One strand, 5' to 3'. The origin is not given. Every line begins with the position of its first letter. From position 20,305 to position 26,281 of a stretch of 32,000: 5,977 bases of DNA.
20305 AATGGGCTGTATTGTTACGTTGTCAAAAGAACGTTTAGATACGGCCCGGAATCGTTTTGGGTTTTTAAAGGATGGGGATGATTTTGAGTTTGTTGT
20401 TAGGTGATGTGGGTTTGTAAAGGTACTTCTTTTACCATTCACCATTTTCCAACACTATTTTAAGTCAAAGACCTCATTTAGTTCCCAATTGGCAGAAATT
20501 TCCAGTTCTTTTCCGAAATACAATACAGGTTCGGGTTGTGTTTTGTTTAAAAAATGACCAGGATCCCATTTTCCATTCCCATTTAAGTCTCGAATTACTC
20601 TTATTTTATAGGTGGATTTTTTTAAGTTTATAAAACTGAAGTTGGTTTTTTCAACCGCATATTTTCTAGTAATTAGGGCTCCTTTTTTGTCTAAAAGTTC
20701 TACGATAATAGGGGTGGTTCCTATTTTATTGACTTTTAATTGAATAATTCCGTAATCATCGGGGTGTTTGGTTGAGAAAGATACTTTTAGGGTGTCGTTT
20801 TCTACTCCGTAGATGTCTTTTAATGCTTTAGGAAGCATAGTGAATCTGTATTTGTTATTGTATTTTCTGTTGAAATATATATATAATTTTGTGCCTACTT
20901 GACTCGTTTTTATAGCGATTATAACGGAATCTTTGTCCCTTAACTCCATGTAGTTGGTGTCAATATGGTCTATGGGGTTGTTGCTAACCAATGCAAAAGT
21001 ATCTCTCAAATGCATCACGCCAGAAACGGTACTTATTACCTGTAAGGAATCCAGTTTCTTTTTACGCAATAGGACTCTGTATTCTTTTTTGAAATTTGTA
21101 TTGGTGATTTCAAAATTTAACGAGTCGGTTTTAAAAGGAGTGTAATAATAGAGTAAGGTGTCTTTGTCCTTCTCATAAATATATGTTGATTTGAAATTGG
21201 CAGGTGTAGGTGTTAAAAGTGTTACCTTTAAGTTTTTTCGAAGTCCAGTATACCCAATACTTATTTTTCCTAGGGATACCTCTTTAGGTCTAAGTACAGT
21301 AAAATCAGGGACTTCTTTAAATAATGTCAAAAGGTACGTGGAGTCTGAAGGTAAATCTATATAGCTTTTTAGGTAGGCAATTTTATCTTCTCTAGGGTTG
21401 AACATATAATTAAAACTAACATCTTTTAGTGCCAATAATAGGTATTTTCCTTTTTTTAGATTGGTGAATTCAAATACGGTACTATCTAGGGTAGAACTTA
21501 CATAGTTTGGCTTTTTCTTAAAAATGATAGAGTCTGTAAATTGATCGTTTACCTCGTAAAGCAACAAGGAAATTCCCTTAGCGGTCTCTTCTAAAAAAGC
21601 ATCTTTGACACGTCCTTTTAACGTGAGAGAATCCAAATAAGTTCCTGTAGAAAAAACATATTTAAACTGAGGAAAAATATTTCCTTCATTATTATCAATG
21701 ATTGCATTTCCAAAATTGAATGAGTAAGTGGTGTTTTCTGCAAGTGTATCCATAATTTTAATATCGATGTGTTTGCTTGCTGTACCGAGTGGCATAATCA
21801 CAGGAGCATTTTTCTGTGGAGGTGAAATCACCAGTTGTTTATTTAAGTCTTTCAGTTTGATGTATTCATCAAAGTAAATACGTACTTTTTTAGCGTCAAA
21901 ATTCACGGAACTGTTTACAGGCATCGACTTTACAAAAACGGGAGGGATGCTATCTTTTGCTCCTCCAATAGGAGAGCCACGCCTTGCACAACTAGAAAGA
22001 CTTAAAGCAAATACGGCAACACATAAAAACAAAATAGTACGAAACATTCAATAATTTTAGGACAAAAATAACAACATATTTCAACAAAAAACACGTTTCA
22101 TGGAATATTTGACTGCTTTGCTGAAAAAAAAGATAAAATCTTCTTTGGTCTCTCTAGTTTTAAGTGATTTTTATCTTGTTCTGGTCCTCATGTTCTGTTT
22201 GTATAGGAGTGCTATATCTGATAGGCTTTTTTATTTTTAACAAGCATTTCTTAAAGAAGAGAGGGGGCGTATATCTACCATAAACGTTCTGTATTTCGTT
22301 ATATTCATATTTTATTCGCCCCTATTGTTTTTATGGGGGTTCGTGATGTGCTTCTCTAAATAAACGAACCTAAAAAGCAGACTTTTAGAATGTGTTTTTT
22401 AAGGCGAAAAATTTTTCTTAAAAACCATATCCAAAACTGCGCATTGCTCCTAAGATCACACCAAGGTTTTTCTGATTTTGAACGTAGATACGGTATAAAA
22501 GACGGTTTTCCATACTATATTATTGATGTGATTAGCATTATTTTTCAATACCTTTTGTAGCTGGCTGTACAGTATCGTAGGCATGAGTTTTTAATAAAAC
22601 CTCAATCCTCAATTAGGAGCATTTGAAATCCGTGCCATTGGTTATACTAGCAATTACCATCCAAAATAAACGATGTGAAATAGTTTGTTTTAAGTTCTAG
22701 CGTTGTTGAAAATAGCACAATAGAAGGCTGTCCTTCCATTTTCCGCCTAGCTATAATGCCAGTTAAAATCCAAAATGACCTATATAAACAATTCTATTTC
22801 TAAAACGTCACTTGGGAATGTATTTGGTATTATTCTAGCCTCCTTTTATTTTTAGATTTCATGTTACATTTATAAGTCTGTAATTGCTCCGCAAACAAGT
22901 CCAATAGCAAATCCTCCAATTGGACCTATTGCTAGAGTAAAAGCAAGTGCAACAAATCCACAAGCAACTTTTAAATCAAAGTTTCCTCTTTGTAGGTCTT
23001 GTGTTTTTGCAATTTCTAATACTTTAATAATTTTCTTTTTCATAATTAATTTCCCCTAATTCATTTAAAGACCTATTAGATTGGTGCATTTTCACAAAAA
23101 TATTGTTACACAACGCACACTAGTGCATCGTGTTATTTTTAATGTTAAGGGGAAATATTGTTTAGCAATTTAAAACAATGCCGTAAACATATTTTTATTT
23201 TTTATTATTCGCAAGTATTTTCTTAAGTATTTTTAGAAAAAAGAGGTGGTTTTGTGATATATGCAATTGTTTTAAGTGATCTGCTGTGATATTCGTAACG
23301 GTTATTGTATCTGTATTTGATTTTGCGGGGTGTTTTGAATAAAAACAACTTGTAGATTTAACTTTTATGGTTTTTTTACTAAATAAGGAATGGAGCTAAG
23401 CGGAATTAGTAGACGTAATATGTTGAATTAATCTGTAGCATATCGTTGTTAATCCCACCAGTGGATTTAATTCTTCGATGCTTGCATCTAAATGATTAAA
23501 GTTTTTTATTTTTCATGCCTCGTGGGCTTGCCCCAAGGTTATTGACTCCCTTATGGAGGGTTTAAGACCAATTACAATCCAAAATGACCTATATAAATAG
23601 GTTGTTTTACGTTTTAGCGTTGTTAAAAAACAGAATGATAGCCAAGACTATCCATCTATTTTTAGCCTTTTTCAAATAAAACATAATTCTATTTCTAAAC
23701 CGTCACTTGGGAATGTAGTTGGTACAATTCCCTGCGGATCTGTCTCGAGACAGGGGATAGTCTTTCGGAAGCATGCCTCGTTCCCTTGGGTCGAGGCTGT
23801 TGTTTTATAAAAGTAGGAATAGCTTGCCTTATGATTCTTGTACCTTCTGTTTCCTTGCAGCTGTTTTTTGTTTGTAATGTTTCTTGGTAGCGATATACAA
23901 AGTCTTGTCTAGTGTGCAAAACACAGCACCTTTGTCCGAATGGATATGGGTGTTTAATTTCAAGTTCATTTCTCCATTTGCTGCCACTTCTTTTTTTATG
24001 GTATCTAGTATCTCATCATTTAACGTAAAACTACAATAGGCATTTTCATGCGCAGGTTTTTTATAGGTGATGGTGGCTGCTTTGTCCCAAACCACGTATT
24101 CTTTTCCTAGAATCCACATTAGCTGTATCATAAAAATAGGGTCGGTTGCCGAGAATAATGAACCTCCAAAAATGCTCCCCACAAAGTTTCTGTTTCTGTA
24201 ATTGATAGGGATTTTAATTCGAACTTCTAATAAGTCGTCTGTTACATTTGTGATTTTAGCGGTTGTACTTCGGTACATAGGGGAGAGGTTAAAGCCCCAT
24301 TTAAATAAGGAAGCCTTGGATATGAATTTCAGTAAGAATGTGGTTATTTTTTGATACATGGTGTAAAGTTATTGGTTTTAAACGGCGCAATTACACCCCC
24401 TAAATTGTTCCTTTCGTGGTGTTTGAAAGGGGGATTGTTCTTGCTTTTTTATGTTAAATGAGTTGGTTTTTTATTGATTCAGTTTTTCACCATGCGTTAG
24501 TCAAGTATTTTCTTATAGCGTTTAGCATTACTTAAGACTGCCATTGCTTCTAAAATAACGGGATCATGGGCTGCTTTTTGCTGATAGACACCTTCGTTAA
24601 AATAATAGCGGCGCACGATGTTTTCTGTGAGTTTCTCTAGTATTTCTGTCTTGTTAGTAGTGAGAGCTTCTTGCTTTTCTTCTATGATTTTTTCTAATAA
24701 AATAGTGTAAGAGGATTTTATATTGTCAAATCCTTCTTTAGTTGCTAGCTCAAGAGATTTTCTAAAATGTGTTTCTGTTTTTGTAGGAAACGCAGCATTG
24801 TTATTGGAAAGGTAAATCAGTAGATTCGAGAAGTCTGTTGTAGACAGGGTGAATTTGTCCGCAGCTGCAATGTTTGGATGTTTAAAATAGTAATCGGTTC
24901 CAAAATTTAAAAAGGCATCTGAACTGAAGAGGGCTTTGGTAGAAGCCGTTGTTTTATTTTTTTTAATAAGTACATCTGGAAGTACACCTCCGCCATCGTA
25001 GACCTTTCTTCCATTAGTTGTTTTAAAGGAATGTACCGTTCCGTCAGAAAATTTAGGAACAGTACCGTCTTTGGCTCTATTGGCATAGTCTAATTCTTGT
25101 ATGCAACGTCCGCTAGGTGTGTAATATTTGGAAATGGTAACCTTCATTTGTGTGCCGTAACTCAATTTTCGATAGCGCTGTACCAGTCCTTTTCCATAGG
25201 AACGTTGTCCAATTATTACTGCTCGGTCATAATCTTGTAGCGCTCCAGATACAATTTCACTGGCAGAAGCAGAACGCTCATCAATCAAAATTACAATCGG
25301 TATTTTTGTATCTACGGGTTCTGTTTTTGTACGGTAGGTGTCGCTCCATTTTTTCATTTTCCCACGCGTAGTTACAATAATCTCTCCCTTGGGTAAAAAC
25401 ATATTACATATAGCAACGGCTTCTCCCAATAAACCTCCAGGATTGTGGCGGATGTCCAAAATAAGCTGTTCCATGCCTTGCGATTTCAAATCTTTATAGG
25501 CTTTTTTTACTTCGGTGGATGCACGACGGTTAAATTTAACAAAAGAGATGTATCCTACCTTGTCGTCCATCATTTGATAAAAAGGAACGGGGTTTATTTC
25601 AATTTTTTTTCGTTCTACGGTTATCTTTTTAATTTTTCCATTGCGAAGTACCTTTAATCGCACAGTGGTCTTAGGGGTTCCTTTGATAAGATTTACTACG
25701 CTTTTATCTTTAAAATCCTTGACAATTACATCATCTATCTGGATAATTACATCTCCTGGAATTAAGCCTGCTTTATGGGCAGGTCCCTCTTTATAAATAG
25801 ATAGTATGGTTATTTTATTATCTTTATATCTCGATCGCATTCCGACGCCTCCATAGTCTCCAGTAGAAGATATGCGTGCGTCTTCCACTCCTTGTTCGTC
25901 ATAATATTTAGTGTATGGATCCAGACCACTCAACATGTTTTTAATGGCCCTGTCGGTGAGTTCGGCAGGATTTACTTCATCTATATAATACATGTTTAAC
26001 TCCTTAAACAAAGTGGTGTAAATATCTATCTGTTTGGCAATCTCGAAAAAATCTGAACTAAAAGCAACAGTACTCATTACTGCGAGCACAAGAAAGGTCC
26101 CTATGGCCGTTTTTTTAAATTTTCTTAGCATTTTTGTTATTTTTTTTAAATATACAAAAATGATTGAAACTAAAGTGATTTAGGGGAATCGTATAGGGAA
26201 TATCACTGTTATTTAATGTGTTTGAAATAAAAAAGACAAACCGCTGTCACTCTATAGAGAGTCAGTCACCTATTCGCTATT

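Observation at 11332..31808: Dense family of ~155-bp palindromic, TA-flanked MITE-like elements (at least 7 copies in 32 kb)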

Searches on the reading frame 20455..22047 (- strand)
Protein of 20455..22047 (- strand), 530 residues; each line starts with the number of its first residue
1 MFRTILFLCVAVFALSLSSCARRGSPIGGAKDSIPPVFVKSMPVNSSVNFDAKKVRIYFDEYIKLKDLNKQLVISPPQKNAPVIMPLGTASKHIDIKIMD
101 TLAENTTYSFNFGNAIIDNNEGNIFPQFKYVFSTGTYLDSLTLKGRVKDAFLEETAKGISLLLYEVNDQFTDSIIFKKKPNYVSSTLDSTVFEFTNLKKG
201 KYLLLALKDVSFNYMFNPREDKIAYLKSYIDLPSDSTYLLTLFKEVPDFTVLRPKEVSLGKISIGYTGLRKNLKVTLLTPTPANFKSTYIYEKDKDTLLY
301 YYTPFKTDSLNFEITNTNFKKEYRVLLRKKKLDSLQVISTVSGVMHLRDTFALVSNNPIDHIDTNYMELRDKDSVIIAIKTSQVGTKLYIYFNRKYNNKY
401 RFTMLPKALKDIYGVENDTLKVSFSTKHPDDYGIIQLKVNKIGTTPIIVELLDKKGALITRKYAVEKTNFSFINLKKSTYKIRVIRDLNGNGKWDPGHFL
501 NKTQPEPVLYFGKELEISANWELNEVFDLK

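Call 7: search_protein_families(library=pfam, proteins=[window:20455-22047:-])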
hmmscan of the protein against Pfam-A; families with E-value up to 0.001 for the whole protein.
window:20455-22047:- (530 aa): 2 families
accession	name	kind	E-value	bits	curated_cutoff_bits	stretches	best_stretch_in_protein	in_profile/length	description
PF13205.12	Big_5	-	1.8e-19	70.8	23.6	1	32-134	1-105/105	Bacterial Ig-like domain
PF09912.14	DUF2141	-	2.3e-06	28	24.4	0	460-496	33-72/112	Uncharacterized protein conserved in bacteria (DUF2141)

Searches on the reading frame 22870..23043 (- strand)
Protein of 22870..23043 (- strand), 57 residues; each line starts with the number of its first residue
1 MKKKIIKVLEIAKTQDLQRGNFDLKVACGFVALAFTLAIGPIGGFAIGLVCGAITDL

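Call 63: search_protein_families(library=pfam, proteins=[window:22870-23043:-], max_evalue=0.01)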
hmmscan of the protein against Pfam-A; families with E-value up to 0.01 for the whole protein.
window:22870-23043:- (57 aa): 0 families

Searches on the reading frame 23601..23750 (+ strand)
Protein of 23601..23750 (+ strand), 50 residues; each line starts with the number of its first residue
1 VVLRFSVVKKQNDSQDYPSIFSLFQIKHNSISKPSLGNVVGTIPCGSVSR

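Call 79: search_protein_representatives(protein=window:23601-23750:+)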
Query: 50 residues. Proteins with E-value up to 0.001 (for the whole library): 1; up to 1e-10: 0; up to 1e-30: 0. The best 1 are listed.
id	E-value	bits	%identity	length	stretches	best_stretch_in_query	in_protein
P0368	3.9e-05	39.4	68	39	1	3-41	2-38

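Call 81: list_cluster_members(proteins=[P0368])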
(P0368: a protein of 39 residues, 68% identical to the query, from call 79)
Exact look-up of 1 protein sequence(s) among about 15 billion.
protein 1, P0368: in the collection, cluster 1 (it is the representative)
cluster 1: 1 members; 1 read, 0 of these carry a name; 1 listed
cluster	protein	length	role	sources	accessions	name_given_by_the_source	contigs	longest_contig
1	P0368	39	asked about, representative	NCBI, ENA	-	-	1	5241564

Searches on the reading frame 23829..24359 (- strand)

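Call 7: search_protein_families(library=pfam, proteins=[window:23829-24359:-])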
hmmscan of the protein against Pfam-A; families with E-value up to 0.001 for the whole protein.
window:23829-24359:- (176 aa): 2 families
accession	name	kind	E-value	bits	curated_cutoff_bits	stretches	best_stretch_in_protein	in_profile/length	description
PF14539.12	DUF4442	-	9.2e-16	58.7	25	1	17-156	3-132/132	Domain of unknown function (DUF4442)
PF09500.16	YiiD_C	-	1.1e-06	29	27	1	27-146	13-133/144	Putative thioesterase (yiiD_Cterm)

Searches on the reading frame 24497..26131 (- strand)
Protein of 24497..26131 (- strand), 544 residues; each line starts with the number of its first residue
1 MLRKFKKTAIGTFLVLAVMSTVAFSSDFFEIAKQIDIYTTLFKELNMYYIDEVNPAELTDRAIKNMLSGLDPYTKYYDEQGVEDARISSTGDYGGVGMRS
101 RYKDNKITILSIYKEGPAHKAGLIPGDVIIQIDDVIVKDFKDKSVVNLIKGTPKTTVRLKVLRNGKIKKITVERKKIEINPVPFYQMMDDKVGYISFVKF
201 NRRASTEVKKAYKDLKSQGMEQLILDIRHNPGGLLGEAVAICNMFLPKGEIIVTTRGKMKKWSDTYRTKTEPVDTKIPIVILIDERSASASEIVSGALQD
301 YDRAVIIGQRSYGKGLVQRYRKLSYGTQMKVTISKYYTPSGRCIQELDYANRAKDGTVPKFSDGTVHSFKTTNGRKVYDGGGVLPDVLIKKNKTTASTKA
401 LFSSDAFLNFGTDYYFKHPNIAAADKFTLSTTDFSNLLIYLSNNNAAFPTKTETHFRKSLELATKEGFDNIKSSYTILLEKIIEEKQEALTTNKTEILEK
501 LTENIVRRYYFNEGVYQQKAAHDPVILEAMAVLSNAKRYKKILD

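Call 7: search_protein_families(library=pfam, proteins=[window:24497-26131:-])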
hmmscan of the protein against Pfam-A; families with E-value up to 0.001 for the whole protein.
window:24497-26131:- (544 aa): 5 families
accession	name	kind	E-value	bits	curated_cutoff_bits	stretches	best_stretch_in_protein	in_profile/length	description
PF03572.23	Peptidase_S41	-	3.3e-51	173.6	24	1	191-346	1-156/165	Peptidase family S41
PF13180.12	PDZ_2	-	7e-13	49.1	27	1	95-173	2-79/80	PDZ domain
PF17820.7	PDZ_6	-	1.3e-10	41.3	27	1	109-163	2-54/54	PDZ domain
PF00595.29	PDZ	-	3.3e-09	37.4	23.2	1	95-162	11-81/81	PDZ domain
PF22694.1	CtpB_N-like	-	0.00012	22.8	27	1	42-80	45-84/85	Activating protease CtpB N-terminal domain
